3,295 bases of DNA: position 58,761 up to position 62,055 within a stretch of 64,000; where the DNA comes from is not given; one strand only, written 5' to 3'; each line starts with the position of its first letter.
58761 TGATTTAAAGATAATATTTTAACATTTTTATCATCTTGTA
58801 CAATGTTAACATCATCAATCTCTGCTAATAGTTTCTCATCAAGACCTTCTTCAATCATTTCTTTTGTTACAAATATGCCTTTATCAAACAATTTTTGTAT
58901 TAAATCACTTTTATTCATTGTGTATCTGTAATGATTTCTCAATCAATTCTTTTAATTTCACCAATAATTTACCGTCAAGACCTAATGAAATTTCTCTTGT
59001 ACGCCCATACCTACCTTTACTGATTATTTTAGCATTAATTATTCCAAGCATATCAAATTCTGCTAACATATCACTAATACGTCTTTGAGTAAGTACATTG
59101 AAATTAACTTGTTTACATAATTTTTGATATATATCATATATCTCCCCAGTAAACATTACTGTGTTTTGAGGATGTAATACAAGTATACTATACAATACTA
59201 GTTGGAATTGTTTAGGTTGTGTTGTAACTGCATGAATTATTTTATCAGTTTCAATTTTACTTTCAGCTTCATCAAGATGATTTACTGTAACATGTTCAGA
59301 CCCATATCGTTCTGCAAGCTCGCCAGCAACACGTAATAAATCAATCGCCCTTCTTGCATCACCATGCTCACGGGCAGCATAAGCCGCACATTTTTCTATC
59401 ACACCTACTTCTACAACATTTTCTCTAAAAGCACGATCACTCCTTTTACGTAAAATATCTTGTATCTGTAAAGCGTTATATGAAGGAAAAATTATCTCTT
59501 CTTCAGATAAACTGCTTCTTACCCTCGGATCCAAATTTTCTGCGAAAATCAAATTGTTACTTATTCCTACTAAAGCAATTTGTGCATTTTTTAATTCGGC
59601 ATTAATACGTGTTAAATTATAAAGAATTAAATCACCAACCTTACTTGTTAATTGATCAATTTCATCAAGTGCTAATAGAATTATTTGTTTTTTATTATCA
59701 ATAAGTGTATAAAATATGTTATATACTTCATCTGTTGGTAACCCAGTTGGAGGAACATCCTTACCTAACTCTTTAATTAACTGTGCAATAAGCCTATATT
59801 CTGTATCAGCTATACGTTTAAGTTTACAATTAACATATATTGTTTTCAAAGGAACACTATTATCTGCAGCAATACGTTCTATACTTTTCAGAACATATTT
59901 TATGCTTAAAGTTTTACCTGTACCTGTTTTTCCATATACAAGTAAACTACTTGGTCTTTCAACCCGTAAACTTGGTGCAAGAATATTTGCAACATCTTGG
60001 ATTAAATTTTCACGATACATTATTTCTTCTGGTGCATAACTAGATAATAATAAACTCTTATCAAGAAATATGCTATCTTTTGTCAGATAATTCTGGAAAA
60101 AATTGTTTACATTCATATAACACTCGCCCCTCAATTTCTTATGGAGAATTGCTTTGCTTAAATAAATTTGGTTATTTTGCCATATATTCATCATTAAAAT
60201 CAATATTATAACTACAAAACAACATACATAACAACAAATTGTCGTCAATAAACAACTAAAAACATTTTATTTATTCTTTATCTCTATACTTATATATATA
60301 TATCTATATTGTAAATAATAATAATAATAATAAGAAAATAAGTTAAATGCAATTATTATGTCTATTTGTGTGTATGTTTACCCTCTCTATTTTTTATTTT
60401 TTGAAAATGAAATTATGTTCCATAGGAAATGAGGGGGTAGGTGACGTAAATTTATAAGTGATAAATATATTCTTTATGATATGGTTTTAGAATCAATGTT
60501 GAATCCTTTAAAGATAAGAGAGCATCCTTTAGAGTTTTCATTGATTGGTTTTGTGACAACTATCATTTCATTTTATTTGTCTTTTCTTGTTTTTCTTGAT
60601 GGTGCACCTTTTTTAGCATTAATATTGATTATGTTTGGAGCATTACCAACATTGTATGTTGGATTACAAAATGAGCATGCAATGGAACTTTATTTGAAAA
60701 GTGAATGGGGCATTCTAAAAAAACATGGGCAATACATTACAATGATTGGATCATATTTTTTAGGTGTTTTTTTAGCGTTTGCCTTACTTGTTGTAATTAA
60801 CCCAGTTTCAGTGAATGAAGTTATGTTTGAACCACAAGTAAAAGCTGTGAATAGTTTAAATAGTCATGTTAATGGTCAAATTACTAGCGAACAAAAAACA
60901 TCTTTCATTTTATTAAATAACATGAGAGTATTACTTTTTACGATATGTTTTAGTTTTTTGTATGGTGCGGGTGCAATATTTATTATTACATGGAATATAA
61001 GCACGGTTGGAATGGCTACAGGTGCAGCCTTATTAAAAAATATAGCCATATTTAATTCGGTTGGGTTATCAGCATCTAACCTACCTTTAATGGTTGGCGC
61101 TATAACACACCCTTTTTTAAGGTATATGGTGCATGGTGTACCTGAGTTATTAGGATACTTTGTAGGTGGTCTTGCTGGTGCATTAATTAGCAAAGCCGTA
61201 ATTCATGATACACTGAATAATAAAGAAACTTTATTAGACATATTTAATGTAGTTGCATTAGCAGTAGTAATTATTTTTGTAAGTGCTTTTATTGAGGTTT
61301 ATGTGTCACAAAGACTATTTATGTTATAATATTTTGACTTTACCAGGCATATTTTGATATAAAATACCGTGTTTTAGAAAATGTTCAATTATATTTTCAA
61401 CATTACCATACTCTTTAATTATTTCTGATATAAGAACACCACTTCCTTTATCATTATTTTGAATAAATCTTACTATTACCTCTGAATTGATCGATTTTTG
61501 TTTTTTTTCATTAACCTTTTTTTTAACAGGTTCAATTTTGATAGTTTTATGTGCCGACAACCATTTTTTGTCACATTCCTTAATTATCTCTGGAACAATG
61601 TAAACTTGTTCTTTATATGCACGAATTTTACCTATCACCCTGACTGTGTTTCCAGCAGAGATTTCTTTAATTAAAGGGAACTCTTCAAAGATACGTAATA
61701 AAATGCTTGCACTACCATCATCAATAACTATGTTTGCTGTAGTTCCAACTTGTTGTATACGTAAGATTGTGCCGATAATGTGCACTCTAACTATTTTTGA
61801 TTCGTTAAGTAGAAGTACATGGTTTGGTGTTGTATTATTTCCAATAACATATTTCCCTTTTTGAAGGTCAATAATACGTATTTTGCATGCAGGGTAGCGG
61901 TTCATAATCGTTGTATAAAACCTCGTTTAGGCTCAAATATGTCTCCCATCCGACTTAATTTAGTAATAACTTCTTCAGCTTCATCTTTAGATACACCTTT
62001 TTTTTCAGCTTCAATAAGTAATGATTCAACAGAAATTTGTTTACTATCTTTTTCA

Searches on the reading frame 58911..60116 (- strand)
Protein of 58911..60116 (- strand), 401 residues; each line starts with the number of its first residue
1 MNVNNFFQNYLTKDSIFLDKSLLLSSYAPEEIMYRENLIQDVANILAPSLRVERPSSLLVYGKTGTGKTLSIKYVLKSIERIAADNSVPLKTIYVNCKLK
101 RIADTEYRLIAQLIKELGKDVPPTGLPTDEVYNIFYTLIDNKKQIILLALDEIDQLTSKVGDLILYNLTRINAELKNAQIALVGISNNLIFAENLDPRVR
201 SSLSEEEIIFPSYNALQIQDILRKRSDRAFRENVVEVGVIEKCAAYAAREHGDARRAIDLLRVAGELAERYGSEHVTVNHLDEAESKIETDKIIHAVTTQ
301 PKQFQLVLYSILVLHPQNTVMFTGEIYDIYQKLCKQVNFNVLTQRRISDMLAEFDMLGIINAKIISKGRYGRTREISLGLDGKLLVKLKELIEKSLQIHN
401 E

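Call 6: search_protein_families(library=pfam, proteins=[window:58911-60116:-])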
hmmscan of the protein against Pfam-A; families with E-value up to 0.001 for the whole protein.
window:58911-60116:- (401 aa): 8 families
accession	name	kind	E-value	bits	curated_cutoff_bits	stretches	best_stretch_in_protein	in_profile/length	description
PF09079.17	Cdc6_C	-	3.5e-26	91.4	25.1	1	296-383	2-91/96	CDC6, C terminal winged helix domain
PF22703.2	Cdc6_lid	-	4.9e-24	84.4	27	1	219-285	1-67/68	Cdc6 AAA+ ATPase-type lid domain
PF13401.12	AAA_22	-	4.6e-11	43.6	27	1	54-185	4-123/130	AAA domain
PF13191.12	AAA_16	-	2e-07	32.1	32.6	1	33-170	3-157/167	AAA ATPase domain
PF00004.35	AAA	-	7.2e-06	26.9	21.2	1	58-210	1-129/131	ATPase family associated with various cellular activities (AAA)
PF22606.2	Cdc6-ORC-like_ATPase_lid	-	2.4e-05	24.6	27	1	213-269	1-57/60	Cdc6/ORC-like, ATPase lid domain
PF05621.17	TniB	-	8.2e-05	22.6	22.4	1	49-187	29-164/189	Bacterial TniB protein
PF01637.24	ATPase_2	-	0.00068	19.9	33.2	0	51-177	16-145/225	ATPase domain predominantly from Archaea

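Call 10: find_related_loci(query=window:58911-60116:-, collection=genome_contigs, flank=4000)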
Query window:58911-60116:- (401 aa) in genome_contigs; peptide patterns used: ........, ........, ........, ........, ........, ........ (x = any residue, [..] = any of these).
321 stretches matched a pattern; 223 encode a relative of the query (tblastn E <= 1e-3); the best 80 are kept; 80 distinct loci.
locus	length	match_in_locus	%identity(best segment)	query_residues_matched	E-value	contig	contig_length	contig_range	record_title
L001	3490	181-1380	77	1-400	0e+0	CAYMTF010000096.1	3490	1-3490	MAG TPA_asm: uncultured Methanosarcinales archaeon isolate SRP077602_co11_565 genome assembly, contig: NODE_44639_length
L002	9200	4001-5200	75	1-400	0e+0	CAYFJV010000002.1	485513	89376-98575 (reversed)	MAG TPA_asm: uncultured Methanosarcinales archaeon isolate ERP019367_co1_128 genome assembly, contig: NODE_24_length_485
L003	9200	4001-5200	74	1-400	0e+0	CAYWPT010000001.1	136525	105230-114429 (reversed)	MAG TPA_asm: uncultured Methanosarcinales archaeon isolate SRP200020_co5_127 genome assembly, contig: NODE_142_length_13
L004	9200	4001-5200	74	1-400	0e+0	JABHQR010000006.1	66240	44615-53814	MAG: archaeon isolate SI039_bin110 k141_1022794, whole genome shotgun sequence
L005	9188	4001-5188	71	1-396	0e+0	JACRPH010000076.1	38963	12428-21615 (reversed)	MAG: Candidatus Woesearchaeota archaeon isolate NC_groundwater_1982_Pr3_S-0.2um_39_12 scaffold_575525, whole genome shot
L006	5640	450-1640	73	1-397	0e+0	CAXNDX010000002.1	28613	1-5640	MAG: Candidatus Woesearchaeota archaeon isolate MaH-09apr19-256 genome assembly, contig: MaH-09apr19-C3651, whole genome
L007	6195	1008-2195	71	1-396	0e+0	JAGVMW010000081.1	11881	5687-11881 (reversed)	MAG: archaeon isolate DeMMO3_35 c_000000015400, whole genome shotgun sequence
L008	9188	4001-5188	73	3-398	0e+0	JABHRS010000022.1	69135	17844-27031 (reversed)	MAG: archaeon isolate SI039_bin19 k141_977190, whole genome shotgun sequence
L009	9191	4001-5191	73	3-399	0e+0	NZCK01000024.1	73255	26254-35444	MAG: archaeon isolate ARS1203 MHASMcontig_182560, whole genome shotgun sequence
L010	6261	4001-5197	71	1-399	0e+0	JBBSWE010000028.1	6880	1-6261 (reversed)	MAG: Nanoarchaeota archaeon isolate H52-bin155_1 H52_bin155_1_000000000028, whole genome shotgun sequence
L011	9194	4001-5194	72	1-398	0e+0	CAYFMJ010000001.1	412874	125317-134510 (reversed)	MAG TPA_asm: uncultured Methanosarcinales archaeon isolate ERP019367_co1_71 genome assembly, contig: NODE_28_length_4128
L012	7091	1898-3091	69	1-398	0e+0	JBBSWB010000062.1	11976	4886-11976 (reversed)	MAG: Nanoarchaeota archaeon isolate H41-bin204_1 H41_bin204_1_000000000062, whole genome shotgun sequence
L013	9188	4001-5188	71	1-396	0e+0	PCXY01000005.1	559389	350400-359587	MAG: Candidatus Woesearchaeota archaeon CG10_big_fil_rev_8_21_14_0_10_45_16 CG10_8_21_14_0.10_scaffold_1_c, whole genome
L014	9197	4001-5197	69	1-399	0e+0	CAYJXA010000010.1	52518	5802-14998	MAG TPA_asm: uncultured Methanosarcinales archaeon isolate ERP125453_co1_488 genome assembly, contig: NODE_429_length_52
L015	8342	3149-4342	69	1-398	0e+0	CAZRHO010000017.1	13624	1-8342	MAG TPA_asm: uncultured Methanosarcinales archaeon isolate binchicken_co141_112 genome assembly, contig: NODE_18494_leng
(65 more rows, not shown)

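Call 26: search_solved_structures(query=window:58911-60116:-, show_alignments=2)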
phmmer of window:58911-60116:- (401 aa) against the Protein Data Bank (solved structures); distinct sequences matched with E-value up to 0.001: 23.
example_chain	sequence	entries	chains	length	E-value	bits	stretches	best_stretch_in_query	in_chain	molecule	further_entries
2qby_A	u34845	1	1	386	4.8e-97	328.5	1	14-393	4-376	Cell division control protein 6 homolog 1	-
2v1u_A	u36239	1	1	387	2.2e-93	316.4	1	15-382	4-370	CELL DIVISION CONTROL PROTEIN 6 HOMOLOG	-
2qby_B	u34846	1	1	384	1.5e-44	155.9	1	30-398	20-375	Cell division control protein 6 homolog 3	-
8rwv_F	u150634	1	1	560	6.2e-26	94.6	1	17-287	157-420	Cell division control protein 6 homolog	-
8s0e_G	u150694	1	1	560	6.6e-26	94.5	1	17-287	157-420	Cell division control protein 6 homolog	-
7jgr_G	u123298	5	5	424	4.9e-19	71.9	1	23-271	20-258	Cell division control protein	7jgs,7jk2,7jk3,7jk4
5uj7_A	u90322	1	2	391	1.6e-17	66.9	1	25-338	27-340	Origin recognition complex subunit 1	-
7jpo_A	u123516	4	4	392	1.6e-17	66.9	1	25-338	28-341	Origin recognition complex subunit 1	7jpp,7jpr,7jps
1fnn_A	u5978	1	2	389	1.9e-17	66.7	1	16-382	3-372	CELL DIVISION CONTROL PROTEIN 6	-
4xgc_A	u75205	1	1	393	4e-17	65.6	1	13-313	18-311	Origin recognition complex subunit 1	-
5ujm_A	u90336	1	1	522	5.3e-17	65.2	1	25-337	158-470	Origin recognition complex subunit 1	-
7jgr_A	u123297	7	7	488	7.6e-17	64.7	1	13-313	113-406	Origin recognition complex subunit 1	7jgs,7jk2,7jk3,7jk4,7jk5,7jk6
7ctf_A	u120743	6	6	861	1.1e-16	64.2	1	25-337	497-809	Origin recognition complex subunit 1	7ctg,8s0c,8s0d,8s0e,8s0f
8rwv_A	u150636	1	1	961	1.4e-16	63.8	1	25-337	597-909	Origin recognition complex subunit 1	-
1w5s_A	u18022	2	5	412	1.6e-15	60.3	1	14-375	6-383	ORIGIN RECOGNITION COMPLEX SUBUNIT 2 ORC2 | ORC2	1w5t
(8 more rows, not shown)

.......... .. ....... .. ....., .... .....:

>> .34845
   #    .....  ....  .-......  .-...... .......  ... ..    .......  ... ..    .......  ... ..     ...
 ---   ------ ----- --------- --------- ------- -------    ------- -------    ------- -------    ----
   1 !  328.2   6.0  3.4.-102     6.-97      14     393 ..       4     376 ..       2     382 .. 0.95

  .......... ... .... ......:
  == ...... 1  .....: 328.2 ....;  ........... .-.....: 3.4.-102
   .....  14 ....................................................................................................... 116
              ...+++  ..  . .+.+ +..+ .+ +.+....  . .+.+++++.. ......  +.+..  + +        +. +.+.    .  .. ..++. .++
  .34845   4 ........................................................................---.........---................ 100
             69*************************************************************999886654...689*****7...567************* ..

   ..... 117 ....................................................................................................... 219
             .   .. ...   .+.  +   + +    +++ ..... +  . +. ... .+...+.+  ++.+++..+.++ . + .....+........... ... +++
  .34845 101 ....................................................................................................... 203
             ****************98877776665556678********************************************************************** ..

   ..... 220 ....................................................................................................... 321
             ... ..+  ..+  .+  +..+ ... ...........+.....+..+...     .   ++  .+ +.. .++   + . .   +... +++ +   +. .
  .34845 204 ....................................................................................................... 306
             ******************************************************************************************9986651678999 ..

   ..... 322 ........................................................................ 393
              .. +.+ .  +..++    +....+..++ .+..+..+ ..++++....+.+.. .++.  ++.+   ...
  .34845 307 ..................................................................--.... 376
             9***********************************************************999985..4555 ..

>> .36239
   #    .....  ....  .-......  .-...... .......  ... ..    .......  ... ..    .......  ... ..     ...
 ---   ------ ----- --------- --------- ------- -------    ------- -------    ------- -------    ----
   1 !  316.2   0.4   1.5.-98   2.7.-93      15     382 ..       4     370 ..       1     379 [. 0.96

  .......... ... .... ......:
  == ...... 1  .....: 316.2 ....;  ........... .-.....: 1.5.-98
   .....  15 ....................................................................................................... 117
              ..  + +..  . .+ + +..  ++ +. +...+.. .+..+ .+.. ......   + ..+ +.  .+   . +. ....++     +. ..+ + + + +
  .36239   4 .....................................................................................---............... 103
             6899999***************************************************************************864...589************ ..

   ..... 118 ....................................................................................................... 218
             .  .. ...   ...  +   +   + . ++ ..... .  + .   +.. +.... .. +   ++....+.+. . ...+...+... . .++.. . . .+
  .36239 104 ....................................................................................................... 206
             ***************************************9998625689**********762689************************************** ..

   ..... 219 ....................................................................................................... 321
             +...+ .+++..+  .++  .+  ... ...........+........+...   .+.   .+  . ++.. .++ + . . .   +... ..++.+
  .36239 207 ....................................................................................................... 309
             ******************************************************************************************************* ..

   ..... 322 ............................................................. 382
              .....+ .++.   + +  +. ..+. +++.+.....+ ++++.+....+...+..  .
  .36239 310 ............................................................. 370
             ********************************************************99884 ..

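Call 27: search_protein_families(library=ncbifam, proteins=[window:58911-60116:-], max_evalue=0.01)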
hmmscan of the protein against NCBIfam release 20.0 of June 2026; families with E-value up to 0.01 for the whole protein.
window:58911-60116:- (401 aa): 8 families
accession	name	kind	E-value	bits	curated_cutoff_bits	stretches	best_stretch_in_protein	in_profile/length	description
NF001625.0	PRK00411.1-3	equivalog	7.3e-145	482.8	501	1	3-381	7-385/415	ORC1-type DNA replication protein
TIGR02928.1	TIGR02928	subfamily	1.4e-120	402.5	181.3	1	16-378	1-366/366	orc1/cdc6 family replication initiation protein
NF001624.0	PRK00411.1-2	subfamily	3.6e-61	207.1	354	1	13-383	10-366/374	ORC1-type DNA replication protein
NF001623.0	PRK00411.1-1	equivalog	1.5e-54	185.3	311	1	3-396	4-407/411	ORC1-type DNA replication protein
NF001626.0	PRK00411.1-5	equivalog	5.1e-45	153.9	417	1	13-382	13-367/374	ORC1-type DNA replication protein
TIGR01618.1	phage_P_loop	hypoth_equivalog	0.00019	21.2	138.75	0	55-76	12-33/220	phage nucleotide-binding protein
NF042959.1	IteA_antiphage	equivalog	0.0065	15.7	510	0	49-79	119-149/367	anti-phage ATPase IteA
NF042934.1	cis_reg_atten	domain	0.0081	15.8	27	0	254-265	5-16/19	putative leader peptide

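Call 41: find_encoding_contigs(protein=window:58911-60116:-, flank=10000, max_places=4)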
Protein window:58911-60116:- (401 aa): no gene with exactly this product is on record in the collection.

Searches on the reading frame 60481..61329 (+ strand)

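Call 6: search_protein_families(library=pfam, proteins=[window:60481-61329:+])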
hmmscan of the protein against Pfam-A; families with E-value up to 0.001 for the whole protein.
window:60481-61329:+ (282 aa): 1 family
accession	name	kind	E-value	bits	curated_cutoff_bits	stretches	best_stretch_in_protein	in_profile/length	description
PF01944.22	SpoIIM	-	8.3e-11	42.5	26.9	1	97-276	2-162/163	Stage II sporulation protein M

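Call 27: search_protein_families(library=ncbifam, proteins=[window:60481-61329:+], max_evalue=0.01)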
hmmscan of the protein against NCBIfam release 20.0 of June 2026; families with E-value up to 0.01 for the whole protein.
window:60481-61329:+ (282 aa): 0 families

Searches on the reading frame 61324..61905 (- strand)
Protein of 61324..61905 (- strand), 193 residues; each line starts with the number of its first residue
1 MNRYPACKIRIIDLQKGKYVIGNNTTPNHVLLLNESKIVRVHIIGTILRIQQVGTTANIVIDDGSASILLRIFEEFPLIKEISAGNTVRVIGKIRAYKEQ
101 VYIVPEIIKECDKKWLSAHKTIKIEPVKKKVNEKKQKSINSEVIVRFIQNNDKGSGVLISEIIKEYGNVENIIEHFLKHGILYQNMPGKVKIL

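Call 6: search_protein_families(library=pfam, proteins=[window:61324-61905:-])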
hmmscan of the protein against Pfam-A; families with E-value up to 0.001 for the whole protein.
window:61324-61905:- (193 aa): 2 families
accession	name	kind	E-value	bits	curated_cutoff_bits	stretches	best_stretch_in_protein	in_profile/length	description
PF01336.31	tRNA_anti-codon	-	5.8e-08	33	27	1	41-106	1-70/75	OB-fold nucleic acid binding domain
PF16100.11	RMI2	-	3.8e-06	27.1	29.4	1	36-126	36-116/132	RecQ-mediated genome instability protein 2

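Call 27: search_protein_families(library=ncbifam, proteins=[window:61324-61905:-], max_evalue=0.01)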
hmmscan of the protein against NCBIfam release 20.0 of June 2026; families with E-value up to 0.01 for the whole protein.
window:61324-61905:- (193 aa): 2 families
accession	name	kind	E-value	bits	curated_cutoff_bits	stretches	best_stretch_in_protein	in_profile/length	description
NF008168.0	PRK10917.2-2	equivalog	1.5e-05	23.5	718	1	39-150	166-280/795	ATP-dependent DNA helicase RecG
NF008165.0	PRK10917.1-3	equivalog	0.0011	17.5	711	1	39-167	63-192/692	ATP-dependent DNA helicase RecG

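Call 43: search_solved_structures(query=window:61324-61905:-, max_evalue=1)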
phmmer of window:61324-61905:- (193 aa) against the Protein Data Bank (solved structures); distinct sequences matched with E-value up to 1: 13.
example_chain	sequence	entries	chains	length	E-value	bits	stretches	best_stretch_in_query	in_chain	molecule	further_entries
8c5y_B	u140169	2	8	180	3.5e-09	39.9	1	2-140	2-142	RPA32 subunit of the hetero-oligomeric complex involved in homologous recombination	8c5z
8aas_B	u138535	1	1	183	3.7e-09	39.8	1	2-140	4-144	RPA32 subunit of the hetero-oligomeric complex involved in homologous recombination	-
8aaj_B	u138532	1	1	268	8.4e-09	38.7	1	2-142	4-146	RPA32 subunit of the hetero-oligomeric complex involved in homologous recombination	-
9f26_C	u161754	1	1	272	1.1e-08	38.2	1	2-142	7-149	RPA32 subunit of the hetero-oligomeric complex involved in homologous recombination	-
8oej_B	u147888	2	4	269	1.2e-08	38.2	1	2-142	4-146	RPA32 subunit of the hetero-oligomeric complex involved in homologous recombination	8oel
8c5y_C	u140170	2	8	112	0.0088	19.1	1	38-122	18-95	RPA14 subunit of the hetero-oligomeric complex involved in homologous recombination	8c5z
8aaj_C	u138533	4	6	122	0.011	18.7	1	38-122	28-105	RPA14 subunit of the hetero-oligomeric complex involved in homologous recombination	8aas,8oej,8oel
3kf6_A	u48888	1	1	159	0.032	17.2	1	41-131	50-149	Protein stn1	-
4joi_A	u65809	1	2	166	0.056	16.4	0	69-115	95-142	CST complex subunit STN1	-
8gsy_A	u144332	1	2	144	0.057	16.4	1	60-158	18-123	Peptidoglycan bound protein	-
8d0b_B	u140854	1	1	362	0.32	14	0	69-133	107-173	CST complex subunit STN1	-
7u5c_F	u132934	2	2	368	0.34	13.9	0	69-133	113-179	CST complex subunit STN1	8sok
6w6w_C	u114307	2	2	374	0.35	13.8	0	69-133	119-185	CST complex subunit STN1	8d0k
